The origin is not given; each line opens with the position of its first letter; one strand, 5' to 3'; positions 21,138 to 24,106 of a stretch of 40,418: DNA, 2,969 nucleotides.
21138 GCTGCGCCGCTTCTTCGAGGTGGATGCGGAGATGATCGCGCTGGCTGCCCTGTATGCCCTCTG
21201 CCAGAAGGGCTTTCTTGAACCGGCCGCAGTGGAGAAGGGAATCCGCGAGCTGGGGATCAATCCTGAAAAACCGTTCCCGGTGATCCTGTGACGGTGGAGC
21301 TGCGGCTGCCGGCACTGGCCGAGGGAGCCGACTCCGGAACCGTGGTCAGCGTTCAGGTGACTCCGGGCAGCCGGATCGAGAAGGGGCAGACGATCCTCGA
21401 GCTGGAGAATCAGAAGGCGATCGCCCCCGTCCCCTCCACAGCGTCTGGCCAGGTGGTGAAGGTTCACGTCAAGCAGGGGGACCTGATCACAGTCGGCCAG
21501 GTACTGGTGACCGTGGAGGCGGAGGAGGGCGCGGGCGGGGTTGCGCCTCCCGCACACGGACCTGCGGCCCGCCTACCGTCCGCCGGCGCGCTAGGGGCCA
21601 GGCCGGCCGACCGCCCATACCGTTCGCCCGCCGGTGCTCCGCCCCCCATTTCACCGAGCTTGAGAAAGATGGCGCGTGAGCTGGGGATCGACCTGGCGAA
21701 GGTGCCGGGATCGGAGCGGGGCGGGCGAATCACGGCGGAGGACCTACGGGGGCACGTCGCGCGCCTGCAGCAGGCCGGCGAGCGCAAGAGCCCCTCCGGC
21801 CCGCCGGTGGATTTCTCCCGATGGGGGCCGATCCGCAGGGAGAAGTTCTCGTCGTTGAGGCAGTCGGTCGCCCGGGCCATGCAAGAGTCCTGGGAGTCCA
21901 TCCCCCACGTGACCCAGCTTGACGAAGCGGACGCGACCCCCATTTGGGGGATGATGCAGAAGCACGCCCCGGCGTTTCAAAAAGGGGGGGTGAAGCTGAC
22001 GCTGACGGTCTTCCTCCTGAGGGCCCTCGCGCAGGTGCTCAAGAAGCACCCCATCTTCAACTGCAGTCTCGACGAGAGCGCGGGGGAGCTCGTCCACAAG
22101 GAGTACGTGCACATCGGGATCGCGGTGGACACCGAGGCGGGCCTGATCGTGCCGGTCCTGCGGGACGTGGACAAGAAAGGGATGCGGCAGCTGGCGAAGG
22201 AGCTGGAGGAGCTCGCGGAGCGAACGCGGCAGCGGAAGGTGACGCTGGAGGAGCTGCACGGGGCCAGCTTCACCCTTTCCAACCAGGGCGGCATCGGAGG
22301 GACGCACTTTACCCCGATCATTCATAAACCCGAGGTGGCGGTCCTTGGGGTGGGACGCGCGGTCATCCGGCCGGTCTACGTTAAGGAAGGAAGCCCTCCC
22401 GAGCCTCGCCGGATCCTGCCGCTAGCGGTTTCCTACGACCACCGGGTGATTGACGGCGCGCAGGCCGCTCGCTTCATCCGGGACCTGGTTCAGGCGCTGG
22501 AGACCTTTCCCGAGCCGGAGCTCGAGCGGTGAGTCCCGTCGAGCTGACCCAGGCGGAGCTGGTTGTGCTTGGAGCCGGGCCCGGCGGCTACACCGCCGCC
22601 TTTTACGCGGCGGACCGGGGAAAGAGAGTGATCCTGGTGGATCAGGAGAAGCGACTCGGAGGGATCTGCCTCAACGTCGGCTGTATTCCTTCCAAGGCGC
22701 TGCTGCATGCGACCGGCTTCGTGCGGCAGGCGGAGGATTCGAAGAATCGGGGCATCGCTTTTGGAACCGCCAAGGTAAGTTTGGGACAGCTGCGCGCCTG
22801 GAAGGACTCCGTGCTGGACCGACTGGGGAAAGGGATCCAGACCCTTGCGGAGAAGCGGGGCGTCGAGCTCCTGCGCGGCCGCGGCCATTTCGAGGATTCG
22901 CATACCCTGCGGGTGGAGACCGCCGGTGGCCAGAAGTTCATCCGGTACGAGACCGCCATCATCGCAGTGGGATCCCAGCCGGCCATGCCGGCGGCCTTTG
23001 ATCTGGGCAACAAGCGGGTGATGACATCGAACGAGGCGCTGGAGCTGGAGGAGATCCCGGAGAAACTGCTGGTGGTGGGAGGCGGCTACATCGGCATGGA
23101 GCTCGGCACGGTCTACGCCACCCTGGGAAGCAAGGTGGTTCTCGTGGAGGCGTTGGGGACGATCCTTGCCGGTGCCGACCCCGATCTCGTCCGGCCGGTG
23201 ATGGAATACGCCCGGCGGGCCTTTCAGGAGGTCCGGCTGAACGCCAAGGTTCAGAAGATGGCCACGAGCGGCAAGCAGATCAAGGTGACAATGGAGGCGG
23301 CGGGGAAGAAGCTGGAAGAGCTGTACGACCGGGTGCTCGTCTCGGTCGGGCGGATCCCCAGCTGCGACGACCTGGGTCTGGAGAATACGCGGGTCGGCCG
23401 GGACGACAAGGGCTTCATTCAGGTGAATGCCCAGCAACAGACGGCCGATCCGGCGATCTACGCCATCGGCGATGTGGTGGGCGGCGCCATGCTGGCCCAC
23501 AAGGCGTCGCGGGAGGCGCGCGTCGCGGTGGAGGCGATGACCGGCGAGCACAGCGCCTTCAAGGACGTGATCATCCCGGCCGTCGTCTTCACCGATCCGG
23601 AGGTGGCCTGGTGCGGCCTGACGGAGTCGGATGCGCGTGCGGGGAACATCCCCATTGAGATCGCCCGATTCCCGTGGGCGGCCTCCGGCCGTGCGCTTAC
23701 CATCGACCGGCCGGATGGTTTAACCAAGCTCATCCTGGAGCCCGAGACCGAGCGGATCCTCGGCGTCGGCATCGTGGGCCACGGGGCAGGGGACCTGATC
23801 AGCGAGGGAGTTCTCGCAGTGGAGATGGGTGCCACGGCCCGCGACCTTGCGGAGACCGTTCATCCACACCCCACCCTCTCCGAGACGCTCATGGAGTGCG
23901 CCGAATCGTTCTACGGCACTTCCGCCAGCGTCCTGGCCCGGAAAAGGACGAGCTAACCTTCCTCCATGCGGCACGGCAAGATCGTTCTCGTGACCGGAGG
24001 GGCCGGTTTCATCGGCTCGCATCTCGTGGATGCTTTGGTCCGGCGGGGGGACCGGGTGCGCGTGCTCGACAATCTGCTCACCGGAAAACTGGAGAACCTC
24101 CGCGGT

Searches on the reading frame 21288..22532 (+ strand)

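Call 4: search_protein_families(library=pfam, proteins=[window:21288-22532:+])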
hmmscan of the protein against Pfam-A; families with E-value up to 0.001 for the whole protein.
window:21288-22532:+ (414 aa): 4 families
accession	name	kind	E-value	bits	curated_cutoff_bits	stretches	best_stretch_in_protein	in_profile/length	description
PF00198.28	2-oxoacid_dh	-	1.6e-76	257.3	23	1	182-407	4-227/232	2-oxoacid dehydrogenases acyltransferase (catalytic domain)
PF00364.28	Biotin_lipoyl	-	1.7e-16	60.2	22.1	1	4-75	2-72/73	Biotin-requiring enzyme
PF02817.22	E3_binding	-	6.1e-13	49.2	23.7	1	120-153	2-35/36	e3 binding domain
PF13533.13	Biotin_lipoyl_2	-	6.8e-10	39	29.8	1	51-76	6-31/32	Biotin-lipoyl like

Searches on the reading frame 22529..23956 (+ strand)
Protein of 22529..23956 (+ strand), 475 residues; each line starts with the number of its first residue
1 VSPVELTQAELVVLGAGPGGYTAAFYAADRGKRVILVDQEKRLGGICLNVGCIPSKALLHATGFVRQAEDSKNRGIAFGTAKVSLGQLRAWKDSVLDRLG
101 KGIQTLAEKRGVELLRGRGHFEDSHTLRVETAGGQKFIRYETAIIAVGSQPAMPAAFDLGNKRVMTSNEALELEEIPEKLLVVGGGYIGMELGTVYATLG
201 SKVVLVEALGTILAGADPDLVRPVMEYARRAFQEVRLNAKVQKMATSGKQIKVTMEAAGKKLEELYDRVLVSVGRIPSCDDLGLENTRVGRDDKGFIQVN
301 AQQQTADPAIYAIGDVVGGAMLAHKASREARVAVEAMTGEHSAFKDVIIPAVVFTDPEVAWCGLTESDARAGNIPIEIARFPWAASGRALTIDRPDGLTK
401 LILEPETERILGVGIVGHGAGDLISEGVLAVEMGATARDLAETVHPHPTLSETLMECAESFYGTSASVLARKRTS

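Call 4: search_protein_families(library=pfam, proteins=[window:22529-23956:+])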
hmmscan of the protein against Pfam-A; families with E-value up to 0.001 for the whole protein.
window:22529-23956:+ (475 aa): 13 families
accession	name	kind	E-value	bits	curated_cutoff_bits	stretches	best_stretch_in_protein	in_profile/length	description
PF07992.20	Pyr_redox_2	-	3e-60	204.6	26.1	1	10-330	2-291/291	Pyridine nucleotide-disulphide oxidoreductase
PF02852.28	Pyr_redox_dim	-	5.8e-36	123.5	25.3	1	349-456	1-108/110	Pyridine nucleotide-disulphide oxidoreductase, dimerisation domain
PF00070.33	Pyr_redox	-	3.9e-18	66.2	22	1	179-255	1-79/82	Pyridine nucleotide-disulphide oxidoreductase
PF12831.13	FAD_oxidored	-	8.2e-10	39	27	1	11-47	2-38/416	FAD dependent oxidoreductase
PF01134.28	GIDA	-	6.1e-07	29.3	22.1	1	11-66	2-53/391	Glucose inhibited division protein A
PF13738.12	Pyr_redox_3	-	6.9e-07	29.2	30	1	129-314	116-305/305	Pyridine nucleotide-disulphide oxidoreductase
PF00890.30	FAD_binding_2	-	2.4e-06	27.4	20.4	1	11-138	2-123/414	FAD binding domain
PF13450.12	NAD_binding_8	-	2.6e-06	28.1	21.9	1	13-47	1-35/68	NAD(P)-binding Rossmann-like domain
PF13434.12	Lys_Orn_oxgnase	-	3e-05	23.8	21.3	1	125-192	130-203/339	L-lysine 6-monooxygenase/L-ornithine 5-monooxygenase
PF03486.20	HI0933_like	-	4.9e-05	23.3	50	1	10-44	2-36/244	HI0933-like protein Rossmann domain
PF01494.25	FAD_binding_3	-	0.00016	21.4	22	0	181-213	5-37/349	FAD binding domain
PF03721.20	UDPG_MGDP_dh_N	-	0.00026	21.1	27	0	179-207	2-30/187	UDP-glucose/GDP-mannose dehydrogenase family, NAD binding domain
PF01266.30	DAO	-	0.00095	19.2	27.9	0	11-44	2-35/353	FAD dependent oxidoreductase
